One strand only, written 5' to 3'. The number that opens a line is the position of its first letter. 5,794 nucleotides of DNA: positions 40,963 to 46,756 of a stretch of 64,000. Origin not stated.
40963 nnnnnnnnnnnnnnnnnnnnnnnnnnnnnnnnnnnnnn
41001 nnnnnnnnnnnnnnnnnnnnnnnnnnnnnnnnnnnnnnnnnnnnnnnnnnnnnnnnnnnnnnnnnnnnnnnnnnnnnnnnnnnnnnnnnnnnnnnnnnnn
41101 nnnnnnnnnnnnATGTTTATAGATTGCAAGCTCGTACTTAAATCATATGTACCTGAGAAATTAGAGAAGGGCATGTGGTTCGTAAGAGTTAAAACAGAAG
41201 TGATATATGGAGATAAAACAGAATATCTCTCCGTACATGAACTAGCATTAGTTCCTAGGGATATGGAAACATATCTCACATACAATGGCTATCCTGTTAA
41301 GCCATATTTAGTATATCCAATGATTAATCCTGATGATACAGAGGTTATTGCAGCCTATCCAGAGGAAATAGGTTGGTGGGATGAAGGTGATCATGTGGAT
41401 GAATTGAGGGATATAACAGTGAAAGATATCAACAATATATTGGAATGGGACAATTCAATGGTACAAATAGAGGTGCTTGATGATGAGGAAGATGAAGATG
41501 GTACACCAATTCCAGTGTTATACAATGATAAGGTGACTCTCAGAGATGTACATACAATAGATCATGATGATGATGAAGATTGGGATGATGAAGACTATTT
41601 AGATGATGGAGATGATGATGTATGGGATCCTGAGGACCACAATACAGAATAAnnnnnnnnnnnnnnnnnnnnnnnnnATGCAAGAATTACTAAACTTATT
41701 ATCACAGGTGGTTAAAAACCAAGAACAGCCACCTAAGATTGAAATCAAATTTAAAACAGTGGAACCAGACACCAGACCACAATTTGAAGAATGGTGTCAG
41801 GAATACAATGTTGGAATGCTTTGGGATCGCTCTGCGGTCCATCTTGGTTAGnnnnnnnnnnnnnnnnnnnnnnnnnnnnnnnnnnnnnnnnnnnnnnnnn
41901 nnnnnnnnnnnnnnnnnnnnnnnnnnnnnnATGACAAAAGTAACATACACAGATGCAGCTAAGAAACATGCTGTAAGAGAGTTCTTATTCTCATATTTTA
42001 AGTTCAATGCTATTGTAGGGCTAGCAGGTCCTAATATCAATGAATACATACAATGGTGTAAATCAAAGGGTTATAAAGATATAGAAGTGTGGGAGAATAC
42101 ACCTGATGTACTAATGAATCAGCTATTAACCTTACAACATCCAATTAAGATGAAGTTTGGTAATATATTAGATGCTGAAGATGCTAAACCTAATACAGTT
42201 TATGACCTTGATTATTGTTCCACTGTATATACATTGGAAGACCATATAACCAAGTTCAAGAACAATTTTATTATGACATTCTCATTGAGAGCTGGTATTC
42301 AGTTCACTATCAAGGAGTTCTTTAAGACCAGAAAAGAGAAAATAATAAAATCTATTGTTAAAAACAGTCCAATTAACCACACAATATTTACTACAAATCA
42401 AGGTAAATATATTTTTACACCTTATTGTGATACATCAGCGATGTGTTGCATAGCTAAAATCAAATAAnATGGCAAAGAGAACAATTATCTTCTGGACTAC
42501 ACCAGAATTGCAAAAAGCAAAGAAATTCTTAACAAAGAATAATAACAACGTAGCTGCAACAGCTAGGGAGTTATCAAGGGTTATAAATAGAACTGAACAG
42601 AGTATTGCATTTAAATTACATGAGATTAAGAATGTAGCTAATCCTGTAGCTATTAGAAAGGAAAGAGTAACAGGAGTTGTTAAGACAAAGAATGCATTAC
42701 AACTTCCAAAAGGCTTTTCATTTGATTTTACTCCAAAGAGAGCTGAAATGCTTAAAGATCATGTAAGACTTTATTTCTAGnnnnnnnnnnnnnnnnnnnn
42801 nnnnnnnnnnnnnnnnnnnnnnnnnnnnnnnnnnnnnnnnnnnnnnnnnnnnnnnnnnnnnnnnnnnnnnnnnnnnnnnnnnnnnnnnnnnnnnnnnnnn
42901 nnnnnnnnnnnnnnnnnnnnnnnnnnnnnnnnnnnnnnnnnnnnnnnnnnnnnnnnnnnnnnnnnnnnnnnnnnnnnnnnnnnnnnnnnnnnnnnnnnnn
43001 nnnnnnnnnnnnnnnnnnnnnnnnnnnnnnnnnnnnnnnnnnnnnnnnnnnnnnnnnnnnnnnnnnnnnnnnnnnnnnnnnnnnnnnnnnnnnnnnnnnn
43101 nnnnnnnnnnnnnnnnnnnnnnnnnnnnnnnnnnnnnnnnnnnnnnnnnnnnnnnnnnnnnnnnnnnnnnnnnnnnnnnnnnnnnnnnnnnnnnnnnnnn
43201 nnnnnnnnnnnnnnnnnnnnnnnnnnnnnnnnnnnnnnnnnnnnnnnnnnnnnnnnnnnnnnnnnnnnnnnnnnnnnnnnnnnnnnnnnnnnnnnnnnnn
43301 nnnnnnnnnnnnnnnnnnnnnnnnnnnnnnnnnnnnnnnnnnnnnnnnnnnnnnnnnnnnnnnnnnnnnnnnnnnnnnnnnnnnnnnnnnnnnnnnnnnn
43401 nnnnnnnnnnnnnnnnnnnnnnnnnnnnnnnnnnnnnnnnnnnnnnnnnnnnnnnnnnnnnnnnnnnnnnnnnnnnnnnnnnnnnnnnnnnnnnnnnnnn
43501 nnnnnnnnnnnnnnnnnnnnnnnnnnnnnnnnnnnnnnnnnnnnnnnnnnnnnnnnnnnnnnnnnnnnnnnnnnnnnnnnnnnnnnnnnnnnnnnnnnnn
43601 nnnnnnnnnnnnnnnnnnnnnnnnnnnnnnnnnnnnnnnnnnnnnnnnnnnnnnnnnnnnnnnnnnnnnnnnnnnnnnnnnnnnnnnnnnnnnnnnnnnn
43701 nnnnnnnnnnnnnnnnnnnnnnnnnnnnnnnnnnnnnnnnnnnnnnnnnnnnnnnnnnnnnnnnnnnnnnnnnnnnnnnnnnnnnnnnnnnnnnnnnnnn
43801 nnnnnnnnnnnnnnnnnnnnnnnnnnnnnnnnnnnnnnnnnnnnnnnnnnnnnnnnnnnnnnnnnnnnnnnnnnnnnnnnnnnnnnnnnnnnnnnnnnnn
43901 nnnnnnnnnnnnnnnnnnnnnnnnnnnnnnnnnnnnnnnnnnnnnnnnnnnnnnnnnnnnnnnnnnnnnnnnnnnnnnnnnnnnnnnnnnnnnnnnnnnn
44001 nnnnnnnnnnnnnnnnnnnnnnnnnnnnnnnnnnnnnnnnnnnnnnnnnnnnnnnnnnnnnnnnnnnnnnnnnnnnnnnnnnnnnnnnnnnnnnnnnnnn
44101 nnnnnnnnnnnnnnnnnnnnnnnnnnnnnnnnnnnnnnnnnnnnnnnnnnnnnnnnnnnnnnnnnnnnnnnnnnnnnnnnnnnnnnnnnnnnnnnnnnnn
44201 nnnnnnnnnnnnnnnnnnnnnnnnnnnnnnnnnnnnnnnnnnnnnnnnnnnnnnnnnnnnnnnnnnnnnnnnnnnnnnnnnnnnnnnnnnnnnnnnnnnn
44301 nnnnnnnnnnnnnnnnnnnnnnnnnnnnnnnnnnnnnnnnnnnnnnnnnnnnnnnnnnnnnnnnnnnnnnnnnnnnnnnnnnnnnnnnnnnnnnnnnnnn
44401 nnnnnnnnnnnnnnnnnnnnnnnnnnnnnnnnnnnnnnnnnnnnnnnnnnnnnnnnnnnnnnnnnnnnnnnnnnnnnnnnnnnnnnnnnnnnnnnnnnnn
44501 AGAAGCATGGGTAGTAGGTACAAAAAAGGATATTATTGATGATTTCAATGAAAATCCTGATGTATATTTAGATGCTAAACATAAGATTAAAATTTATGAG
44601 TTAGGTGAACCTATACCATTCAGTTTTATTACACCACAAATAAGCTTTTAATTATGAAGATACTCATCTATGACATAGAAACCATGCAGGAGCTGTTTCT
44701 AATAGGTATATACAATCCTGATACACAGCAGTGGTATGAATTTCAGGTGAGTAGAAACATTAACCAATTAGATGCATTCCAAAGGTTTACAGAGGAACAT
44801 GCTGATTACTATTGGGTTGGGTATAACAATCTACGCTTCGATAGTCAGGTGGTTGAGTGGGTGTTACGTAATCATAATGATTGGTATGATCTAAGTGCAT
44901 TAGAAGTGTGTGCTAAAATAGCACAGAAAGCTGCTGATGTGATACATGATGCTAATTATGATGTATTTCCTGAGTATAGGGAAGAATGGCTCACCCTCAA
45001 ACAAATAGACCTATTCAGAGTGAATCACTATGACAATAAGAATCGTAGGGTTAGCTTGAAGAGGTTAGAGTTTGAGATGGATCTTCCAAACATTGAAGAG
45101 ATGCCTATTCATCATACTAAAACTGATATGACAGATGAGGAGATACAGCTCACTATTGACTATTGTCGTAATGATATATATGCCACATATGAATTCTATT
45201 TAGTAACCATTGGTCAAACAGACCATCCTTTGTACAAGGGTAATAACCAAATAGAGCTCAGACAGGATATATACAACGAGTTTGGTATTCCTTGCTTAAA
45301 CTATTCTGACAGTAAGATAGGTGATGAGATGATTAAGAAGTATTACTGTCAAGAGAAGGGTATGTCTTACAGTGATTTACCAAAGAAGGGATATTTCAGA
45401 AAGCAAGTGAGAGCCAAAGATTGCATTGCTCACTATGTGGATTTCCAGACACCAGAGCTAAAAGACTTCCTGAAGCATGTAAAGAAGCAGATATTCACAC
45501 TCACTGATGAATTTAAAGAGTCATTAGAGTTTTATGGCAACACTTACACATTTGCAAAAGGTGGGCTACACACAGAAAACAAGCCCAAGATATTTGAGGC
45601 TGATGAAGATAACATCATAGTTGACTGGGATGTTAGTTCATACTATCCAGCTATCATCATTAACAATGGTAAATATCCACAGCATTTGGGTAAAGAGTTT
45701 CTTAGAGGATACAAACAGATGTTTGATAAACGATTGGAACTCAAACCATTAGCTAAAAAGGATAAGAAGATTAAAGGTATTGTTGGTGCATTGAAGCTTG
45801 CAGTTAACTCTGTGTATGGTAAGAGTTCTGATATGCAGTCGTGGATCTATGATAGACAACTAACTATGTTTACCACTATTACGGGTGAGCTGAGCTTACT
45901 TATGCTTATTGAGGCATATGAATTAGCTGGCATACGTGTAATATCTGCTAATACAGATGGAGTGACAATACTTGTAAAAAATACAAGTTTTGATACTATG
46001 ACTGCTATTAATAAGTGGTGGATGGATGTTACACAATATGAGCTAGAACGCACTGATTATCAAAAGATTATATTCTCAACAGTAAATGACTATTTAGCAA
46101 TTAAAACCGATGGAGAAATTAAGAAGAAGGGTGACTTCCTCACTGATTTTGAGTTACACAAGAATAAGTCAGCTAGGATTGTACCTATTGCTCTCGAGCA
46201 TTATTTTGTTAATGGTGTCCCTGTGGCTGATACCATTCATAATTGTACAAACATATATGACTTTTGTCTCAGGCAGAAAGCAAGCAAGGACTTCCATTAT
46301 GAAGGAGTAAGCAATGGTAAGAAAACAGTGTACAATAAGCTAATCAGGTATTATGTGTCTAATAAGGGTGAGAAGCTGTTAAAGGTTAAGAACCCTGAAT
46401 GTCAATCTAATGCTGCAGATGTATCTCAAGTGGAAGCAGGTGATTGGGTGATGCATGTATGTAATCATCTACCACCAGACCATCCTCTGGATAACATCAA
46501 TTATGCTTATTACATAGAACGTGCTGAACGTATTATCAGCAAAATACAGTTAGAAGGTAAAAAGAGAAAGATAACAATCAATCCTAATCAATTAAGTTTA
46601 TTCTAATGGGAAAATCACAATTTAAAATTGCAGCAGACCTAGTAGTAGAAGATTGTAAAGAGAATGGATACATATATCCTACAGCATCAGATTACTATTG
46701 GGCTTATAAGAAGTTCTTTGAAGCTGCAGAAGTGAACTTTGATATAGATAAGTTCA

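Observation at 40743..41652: Two tandem small lipoproteins followed by a hyper-acidic protein at the head of the rightward early operon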

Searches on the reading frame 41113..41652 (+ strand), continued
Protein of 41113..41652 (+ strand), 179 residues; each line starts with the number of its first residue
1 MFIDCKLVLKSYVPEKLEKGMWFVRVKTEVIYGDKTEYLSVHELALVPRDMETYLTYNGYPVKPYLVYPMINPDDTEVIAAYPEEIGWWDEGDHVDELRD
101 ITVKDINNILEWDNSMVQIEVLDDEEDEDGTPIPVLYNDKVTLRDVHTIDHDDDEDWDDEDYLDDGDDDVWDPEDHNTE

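Call 77: find_related_loci(query=A1, collection=genome_contigs, flank=6000)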
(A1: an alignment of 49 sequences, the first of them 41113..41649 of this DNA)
Query A1 (179 aa) in genome_contigs; peptide patterns used: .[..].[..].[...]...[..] (x = any residue, [..] = any of these).
121 stretches matched a pattern; 1 encode a relative of the query (tblastn E <= 1e-3); 1 distinct loci.
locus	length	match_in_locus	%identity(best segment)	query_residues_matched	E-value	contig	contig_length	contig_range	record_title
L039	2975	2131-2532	42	1-143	4e-28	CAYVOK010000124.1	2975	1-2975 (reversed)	MAG TPA_asm: uncultured Acidimicrobiaceae bacterium isolate SRP193358_co1_762 genome assembly, contig: NODE_110679_lengt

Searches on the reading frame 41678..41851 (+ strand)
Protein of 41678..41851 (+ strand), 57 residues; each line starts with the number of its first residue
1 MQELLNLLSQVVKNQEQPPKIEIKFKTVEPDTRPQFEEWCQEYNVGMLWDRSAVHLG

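Call 6: search_protein_families(library=phrogs, proteins=[window:41678-41851:+], max_evalue=0.01)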
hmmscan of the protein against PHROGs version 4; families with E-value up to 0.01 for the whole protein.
window:41678-41851:+ (57 aa): 0 families

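Call 7: search_protein_families(library=pfam, proteins=[window:41678-41851:+], max_evalue=0.1)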
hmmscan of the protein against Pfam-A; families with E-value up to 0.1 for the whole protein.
window:41678-41851:+ (57 aa): 1 family
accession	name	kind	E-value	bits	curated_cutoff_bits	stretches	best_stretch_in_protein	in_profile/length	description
PF06487.18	SAP18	-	0.032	15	27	1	1-37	47-86/124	Sin3 associated polypeptide p18 (SAP18)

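Call 61: search_protein_families(library=ncbifam, proteins=[window:41678-41851:+], max_evalue=0.1)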
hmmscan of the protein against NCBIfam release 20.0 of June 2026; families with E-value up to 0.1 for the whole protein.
window:41678-41851:+ (57 aa): 0 families

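Call 62: search_protein_families(library=padloc, proteins=[window:41678-41851:+], max_evalue=0.1)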
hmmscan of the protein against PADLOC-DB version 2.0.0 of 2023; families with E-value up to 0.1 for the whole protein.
window:41678-41851:+ (57 aa): 1 family
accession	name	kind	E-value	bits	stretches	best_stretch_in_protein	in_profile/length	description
PDLC04175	HEC-01A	-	0.043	10.9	1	32-54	336-358/363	-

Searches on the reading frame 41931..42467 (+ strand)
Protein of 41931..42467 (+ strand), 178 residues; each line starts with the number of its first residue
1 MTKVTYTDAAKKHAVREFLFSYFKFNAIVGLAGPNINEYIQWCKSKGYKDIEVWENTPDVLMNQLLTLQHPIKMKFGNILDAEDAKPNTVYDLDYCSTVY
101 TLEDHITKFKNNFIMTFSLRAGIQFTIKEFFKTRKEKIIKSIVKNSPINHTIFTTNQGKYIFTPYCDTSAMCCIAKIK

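Call 6: search_protein_families(library=phrogs, proteins=[window:41931-42467:+], max_evalue=0.01)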
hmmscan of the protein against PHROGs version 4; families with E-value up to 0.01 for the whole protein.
window:41931-42467:+ (178 aa): 0 families

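Call 7: search_protein_families(library=pfam, proteins=[window:41931-42467:+], max_evalue=0.1)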
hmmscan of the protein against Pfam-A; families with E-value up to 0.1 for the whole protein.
window:41931-42467:+ (178 aa): 2 families
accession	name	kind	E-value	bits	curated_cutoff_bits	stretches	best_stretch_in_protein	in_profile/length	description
PF02679.21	ComA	-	0.0015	18.5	25.2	1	35-158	83-206/243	(2R)-phospho-3-sulfolactate synthase (ComA)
PF18015.7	Acetyltransf_19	-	0.023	15.3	23.8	1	123-159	55-91/113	Acetyltransferase (GNAT) domain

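Call 61: search_protein_families(library=ncbifam, proteins=[window:41931-42467:+], max_evalue=0.1)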
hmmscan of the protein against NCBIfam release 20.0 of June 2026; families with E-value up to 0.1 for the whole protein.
window:41931-42467:+ (178 aa): 0 families

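Call 62: search_protein_families(library=padloc, proteins=[window:41931-42467:+], max_evalue=0.1)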
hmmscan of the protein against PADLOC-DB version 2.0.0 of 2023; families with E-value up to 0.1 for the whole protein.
window:41931-42467:+ (178 aa): 0 families

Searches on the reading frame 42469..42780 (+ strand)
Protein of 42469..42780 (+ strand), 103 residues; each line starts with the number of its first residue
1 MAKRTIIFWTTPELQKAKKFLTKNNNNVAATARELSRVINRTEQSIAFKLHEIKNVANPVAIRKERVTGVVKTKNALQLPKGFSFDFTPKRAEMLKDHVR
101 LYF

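Call 6: search_protein_families(library=phrogs, proteins=[window:42469-42780:+], max_evalue=0.01)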
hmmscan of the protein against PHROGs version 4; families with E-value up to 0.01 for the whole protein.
window:42469-42780:+ (103 aa): 0 families

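Call 7: search_protein_families(library=pfam, proteins=[window:42469-42780:+], max_evalue=0.1)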
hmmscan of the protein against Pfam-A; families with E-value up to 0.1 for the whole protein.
window:42469-42780:+ (103 aa): 2 families
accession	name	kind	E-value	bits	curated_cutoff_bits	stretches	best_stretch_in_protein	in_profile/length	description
PF25051.1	WHD_MCM8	-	0.056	13.9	26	0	32-75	21-63/80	MCM8 winged helix domain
PF03071.21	GNT-I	-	0.066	12.4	25.4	1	5-76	14-84/434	GNT-I family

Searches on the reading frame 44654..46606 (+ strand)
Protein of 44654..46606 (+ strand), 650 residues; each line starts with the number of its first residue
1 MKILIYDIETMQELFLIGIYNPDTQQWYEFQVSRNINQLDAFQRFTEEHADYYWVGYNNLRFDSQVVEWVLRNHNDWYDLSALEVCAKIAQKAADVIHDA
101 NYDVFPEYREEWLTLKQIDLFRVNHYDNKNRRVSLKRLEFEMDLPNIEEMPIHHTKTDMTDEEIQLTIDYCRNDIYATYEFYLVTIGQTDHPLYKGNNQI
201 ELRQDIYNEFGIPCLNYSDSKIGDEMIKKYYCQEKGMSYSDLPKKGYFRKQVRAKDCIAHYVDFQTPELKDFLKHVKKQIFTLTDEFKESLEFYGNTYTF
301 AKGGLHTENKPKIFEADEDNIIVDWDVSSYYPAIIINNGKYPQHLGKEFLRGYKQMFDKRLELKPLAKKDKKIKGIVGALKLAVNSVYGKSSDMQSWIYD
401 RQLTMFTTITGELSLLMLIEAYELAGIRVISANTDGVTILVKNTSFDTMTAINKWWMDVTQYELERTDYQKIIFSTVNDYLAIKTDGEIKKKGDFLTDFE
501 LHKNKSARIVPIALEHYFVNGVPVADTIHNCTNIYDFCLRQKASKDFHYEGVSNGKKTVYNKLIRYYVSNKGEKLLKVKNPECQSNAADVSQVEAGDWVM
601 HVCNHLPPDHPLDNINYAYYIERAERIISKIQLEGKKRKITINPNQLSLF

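Call 8: search_protein_families(library=phrogs, proteins=[window:44654-46606:+], max_evalue=0.00001)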
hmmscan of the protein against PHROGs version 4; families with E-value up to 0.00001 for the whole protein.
window:44654-46606:+ (650 aa): 3 families
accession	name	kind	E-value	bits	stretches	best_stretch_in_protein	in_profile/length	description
phrog_1252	-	DNA, RNA and nucleotide metabolism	1.7e-147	493.8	1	2-639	53-659/663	DNA polymerase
phrog_18505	-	DNA, RNA and nucleotide metabolism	8.2e-40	138.1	1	371-570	31-238/349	DNA polymerase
phrog_15833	-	DNA, RNA and nucleotide metabolism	1.6e-12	48.5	1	490-583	7-106/192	DNA polymerase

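Call 12: search_dna_similar(query=window:44654-46606:+, collection=phages, mode=protein, max_evalue=1e-20, max_rows=15)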
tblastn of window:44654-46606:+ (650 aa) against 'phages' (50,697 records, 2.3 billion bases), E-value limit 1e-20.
Records with a match: 768; places in all: 768; records where one place covers at least 80% of the query: 527.
Best place of each record, by identity: <60% 768.
By first word of the organism name: Rheinheimera 115; Pseudomonas 98; Vibrio 90; Klebsiella 77; Escherichia 56; uncultured 41; Rhodobacter 30; Flavobacterium 29; Rhizobium 27; Xanthomonas 21; and 51 more.
By host as written in the record: - 119; Rheinheimera sp. BAL341 115; Klebsiella pneumoniae 46; Pseudomonas aeruginosa 31; Rhodobacter capsulatus YW1 30; Escherichia coli 23; Stenotrophomonas maltophilia 13; Flavobacterium psychrophilum 950106-1/1 12; and 198 more.
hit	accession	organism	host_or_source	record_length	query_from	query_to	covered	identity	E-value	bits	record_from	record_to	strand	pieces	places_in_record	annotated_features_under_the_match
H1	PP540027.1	Maribacter phage Panino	Maribacter halichondriae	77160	5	632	97%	31.7%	5e-76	271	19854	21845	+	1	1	DNA polymerase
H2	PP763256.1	Acinetobacter phage Ab3-TPeters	Acinetobacter baumannii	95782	5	628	94%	32.3%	1e-38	292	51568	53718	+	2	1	DNA polymerase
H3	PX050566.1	Acinetobacter phage vB_AciJM_313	Acinetobacter johnsonii CEMTC 8123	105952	6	632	95%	32.0%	9e-44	290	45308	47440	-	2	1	DNA polymerase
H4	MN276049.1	Acinetobacter phage BS46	Acinetobacter baumannii AC54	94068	5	628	94%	32.2%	2e-37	288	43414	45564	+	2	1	putative DNA polymerase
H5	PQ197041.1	Morganella phage Henu15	Morganella morganii JX1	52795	5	632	97%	31.0%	3e-71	257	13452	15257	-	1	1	putative DNA polymerase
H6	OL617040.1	Flyfo podovirus Tbat2_2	Pteropus tonganus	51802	5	632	97%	30.9%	1e-70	255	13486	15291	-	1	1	putative DNA polymerase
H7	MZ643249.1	Proteus phage vB_PmiS_PM-CJR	Proteus sp.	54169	5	632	97%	30.8%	3e-73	263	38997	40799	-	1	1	3'-5' exonuclease related to the exonuclease domain of PolB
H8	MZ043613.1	Acinetobacter phage TaPaz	Acinetobacter baumannii NIPH601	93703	6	628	94%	31.7%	4e-41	289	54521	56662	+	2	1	DNA polymerase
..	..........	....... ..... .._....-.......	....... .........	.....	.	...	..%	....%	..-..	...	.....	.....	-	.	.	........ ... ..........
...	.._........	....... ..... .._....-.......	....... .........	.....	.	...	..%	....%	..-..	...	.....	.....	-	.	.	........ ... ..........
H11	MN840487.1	Proteus phage 2207-N35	Proteus mirabilis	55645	5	632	97%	30.7%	6e-72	259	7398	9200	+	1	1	DNA polymerase II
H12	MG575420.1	Proteus phage vB_PmiP_RS10pmA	Proteus mirabilis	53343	5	631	96%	30.7%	6e-72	259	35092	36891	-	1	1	DNA polymerase II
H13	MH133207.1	Acinetobacter phage vB_AbaM_B9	Acinetobacter baumannii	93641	6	628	94%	31.6%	1e-40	288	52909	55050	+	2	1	hypothetical protein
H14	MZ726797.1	Escherichia phage vB_EcoS_AVIO78A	Escherichia coli O78 Strain ECL23026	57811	5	632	97%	30.5%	1e-72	261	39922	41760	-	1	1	DNA polymerase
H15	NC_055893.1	uncultured phage cr4_1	human feces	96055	2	650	100%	29.4%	2e-67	246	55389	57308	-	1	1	DNA polymerase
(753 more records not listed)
